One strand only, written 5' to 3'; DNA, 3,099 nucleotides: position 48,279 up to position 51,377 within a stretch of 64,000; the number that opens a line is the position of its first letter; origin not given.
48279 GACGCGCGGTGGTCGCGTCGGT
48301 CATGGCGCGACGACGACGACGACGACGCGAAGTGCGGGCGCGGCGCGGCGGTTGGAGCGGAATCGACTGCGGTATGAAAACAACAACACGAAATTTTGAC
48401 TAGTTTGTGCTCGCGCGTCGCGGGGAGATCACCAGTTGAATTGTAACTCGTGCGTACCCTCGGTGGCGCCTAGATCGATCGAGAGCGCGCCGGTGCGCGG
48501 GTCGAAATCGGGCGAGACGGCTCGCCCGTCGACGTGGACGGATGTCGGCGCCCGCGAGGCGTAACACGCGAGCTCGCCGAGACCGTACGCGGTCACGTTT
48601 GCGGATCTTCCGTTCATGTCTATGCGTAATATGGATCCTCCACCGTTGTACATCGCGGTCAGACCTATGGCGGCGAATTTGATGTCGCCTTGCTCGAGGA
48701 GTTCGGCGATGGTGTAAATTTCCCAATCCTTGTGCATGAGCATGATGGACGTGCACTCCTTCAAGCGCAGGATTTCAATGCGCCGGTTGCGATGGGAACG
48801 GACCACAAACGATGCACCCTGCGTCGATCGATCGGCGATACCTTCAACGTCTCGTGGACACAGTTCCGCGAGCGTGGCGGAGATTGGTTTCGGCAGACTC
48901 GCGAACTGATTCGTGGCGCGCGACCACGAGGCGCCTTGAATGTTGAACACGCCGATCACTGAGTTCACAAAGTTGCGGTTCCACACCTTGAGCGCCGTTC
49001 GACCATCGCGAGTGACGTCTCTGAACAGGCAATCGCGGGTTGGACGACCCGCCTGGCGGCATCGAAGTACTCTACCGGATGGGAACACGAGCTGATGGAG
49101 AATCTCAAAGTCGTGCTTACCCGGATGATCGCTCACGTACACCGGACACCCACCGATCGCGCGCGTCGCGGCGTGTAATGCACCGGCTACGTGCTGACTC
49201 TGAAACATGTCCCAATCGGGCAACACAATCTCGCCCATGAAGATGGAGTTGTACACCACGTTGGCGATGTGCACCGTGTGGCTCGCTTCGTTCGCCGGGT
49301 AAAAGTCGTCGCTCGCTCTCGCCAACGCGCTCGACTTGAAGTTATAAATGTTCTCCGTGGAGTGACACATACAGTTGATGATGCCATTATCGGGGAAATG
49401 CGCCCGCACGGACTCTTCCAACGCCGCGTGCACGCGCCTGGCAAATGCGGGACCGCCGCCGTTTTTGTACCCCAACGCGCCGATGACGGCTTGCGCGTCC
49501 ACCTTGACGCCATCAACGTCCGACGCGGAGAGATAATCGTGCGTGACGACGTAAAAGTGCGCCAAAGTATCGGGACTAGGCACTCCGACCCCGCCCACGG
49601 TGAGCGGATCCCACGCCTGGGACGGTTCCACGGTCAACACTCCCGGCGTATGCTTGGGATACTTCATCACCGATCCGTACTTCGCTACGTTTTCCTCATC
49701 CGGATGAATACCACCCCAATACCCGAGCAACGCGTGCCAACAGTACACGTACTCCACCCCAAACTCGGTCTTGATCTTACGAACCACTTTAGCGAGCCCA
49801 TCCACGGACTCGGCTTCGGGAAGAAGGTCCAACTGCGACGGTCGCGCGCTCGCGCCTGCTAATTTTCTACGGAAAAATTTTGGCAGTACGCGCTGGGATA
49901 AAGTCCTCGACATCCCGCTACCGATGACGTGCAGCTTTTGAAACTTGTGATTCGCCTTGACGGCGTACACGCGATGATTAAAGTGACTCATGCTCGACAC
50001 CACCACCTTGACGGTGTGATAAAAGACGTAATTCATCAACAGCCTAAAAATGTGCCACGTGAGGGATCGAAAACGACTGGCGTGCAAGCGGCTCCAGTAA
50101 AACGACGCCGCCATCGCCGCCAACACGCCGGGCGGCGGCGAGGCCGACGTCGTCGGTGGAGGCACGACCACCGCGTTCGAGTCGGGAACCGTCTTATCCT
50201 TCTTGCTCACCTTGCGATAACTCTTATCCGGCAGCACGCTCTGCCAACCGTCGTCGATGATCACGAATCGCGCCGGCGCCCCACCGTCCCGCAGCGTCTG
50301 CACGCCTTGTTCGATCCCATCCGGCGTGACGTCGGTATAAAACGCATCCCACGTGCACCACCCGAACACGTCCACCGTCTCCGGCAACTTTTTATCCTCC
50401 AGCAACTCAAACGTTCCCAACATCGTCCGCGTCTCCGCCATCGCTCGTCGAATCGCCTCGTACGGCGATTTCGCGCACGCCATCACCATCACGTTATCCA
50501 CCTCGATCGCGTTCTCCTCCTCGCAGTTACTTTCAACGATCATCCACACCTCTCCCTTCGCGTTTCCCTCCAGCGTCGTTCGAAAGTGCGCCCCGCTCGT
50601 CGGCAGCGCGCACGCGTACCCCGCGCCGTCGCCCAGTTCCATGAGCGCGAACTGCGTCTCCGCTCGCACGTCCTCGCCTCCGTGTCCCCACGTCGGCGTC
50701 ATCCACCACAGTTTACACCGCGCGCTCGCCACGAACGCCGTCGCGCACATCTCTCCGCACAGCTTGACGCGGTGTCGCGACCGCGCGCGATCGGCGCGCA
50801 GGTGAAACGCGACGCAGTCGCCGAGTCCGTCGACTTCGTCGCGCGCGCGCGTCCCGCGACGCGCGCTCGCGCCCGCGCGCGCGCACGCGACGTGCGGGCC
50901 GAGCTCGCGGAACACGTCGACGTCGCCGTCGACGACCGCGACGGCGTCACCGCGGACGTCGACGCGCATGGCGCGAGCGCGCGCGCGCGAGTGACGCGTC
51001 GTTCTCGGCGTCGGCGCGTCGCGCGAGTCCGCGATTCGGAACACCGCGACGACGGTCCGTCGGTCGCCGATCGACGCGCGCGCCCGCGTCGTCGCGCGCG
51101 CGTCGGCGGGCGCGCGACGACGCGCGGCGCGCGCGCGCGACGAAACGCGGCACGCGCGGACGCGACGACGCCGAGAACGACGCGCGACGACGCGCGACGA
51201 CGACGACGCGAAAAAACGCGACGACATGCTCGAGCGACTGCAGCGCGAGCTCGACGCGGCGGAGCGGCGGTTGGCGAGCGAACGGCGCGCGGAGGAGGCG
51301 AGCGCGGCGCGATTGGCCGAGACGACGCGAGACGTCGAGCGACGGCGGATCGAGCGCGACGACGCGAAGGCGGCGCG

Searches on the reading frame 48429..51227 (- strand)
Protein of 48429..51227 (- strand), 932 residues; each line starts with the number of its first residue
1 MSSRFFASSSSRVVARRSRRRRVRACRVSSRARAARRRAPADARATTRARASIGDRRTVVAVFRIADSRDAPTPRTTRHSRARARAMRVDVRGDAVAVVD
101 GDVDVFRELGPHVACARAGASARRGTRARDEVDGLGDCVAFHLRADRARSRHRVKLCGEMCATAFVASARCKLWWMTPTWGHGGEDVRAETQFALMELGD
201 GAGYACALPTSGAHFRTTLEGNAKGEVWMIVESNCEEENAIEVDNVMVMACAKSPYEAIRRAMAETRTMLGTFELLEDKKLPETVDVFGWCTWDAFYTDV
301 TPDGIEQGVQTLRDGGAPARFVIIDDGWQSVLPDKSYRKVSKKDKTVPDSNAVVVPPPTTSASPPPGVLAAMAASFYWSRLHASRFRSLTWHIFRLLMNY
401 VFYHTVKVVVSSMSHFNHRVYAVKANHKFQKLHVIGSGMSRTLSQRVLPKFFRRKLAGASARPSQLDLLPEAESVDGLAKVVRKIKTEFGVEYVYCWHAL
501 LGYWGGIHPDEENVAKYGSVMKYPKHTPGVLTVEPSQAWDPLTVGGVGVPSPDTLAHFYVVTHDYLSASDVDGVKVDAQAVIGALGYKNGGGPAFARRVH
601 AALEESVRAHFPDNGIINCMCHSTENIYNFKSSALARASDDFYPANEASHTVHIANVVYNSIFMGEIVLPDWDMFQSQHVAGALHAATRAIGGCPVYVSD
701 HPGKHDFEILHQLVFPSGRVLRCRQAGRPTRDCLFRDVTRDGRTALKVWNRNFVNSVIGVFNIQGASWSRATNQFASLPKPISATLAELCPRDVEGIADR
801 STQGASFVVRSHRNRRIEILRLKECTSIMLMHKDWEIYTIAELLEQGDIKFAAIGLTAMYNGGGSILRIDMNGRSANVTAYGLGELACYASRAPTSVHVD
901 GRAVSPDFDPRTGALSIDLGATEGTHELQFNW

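Call 66: search_protein_families(library=pfam, proteins=[window:48429-51227:-], max_evalue=0.00001)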
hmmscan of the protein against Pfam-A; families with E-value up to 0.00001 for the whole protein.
window:48429-51227:- (932 aa): 1 family
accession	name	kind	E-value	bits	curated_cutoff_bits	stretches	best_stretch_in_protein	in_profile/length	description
PF05691.18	Raffinose_syn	-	1.8e-186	621.7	20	2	409-918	257-749/750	Raffinose synthase or seed imbibition protein Sip1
